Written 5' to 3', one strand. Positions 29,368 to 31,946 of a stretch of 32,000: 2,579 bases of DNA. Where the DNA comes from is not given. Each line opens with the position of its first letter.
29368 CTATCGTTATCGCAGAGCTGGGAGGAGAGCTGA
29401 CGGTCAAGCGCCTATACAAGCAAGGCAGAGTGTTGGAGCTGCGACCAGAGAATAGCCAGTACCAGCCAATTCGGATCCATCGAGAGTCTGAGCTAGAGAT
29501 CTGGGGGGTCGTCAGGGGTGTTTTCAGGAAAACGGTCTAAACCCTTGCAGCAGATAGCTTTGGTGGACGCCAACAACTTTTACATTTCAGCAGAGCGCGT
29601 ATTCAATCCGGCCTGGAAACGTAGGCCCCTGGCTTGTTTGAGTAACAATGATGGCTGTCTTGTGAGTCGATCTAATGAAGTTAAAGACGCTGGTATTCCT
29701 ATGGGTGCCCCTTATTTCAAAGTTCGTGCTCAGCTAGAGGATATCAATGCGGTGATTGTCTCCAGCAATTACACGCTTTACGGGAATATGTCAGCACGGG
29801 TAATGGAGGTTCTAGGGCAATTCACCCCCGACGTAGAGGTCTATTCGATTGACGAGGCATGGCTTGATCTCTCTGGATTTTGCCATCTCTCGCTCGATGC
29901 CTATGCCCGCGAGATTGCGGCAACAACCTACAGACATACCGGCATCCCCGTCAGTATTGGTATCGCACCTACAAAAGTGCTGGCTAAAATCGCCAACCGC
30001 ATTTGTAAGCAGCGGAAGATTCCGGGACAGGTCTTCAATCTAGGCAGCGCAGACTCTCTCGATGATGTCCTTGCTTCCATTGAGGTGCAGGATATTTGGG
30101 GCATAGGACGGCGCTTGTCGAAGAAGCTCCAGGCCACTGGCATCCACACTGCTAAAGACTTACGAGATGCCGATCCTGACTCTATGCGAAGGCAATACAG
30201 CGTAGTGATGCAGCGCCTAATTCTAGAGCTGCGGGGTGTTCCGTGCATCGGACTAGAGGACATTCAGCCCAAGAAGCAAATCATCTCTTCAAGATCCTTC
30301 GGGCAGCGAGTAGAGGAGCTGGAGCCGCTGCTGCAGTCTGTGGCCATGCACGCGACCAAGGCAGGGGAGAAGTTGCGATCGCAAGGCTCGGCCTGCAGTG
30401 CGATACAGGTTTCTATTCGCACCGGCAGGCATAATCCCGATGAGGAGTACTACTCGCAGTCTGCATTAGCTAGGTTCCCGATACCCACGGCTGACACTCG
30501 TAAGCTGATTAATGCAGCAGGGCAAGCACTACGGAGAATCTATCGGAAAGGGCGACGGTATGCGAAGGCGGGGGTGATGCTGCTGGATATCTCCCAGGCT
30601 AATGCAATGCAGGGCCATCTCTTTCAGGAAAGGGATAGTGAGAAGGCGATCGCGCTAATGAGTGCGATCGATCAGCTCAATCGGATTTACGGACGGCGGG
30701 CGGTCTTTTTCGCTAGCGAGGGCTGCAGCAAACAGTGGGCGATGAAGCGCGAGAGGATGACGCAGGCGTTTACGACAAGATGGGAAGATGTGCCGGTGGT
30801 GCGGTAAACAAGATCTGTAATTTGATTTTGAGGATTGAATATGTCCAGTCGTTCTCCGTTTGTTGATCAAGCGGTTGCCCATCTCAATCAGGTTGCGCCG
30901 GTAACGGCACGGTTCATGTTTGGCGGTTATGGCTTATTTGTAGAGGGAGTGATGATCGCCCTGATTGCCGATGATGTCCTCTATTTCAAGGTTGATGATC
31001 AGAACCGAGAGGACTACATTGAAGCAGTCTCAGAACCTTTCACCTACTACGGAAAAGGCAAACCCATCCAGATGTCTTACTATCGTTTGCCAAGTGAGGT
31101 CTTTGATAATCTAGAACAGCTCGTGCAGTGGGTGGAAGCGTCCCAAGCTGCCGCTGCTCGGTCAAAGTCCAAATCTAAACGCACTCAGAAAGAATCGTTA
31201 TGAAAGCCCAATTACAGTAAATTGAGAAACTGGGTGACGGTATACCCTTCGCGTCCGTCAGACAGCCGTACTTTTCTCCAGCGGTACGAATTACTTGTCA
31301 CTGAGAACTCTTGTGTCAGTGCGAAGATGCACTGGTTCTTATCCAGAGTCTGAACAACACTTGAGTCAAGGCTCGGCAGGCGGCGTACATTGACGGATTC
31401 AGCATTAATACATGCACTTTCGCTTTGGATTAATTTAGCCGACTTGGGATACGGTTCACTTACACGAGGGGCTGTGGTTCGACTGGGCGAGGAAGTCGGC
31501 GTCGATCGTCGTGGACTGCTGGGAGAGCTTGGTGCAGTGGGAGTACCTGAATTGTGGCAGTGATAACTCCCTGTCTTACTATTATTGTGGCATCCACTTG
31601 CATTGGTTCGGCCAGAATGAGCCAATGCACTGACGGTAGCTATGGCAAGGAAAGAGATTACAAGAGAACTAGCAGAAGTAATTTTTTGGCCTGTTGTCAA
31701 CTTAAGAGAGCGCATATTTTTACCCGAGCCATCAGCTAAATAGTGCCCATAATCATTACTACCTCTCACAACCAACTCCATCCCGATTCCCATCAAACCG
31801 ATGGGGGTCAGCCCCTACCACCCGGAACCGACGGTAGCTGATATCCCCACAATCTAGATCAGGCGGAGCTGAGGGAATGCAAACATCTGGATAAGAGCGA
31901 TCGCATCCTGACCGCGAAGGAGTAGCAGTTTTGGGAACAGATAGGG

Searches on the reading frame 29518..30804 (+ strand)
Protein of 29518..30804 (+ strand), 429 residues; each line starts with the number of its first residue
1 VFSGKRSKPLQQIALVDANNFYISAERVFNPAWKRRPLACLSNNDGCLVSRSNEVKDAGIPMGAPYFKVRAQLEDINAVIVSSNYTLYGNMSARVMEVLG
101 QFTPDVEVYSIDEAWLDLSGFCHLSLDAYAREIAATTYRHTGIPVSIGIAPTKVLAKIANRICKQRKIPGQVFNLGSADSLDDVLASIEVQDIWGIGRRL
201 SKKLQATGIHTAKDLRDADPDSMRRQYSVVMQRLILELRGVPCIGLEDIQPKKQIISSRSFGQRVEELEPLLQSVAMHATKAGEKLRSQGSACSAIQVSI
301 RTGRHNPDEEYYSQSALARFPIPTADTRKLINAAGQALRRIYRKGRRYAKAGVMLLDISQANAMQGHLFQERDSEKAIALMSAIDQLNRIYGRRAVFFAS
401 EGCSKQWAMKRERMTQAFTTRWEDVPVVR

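Call 22: search_protein_families(library=pfam, proteins=[window:29518-30804:+])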
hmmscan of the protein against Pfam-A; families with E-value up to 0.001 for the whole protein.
window:29518-30804:+ (429 aa): 5 families
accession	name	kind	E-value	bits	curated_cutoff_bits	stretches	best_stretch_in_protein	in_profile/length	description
PF00817.25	IMS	-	5.3e-36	124.2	23.2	1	16-160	1-147/148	impB/mucB/samB family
PF11799.13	IMS_C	-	1.7e-21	77.1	20.7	1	252-368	1-109/109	impB/mucB/samB family C-terminal domain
PF13438.11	DUF4113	-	3.2e-19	69.1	24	1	379-428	2-51/51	Domain of unknown function (DUF4113)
PF11798.14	IMS_HHH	-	1.5e-06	28.5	24.4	1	179-209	2-32/32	IMS family HHH motif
PF11731.14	Cdd1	-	0.00073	20.1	25.5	0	189-231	7-49/86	Pathogenicity locus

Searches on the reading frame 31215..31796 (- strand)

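Call 22: search_protein_families(library=pfam, proteins=[window:31215-31796:-])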
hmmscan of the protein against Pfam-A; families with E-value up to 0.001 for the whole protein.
window:31215-31796:- (194 aa): 1 family
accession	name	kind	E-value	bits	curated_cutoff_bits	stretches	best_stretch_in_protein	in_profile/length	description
PF08239.17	SH3_3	-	0.00019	22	27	1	134-186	2-48/54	Bacterial SH3 domain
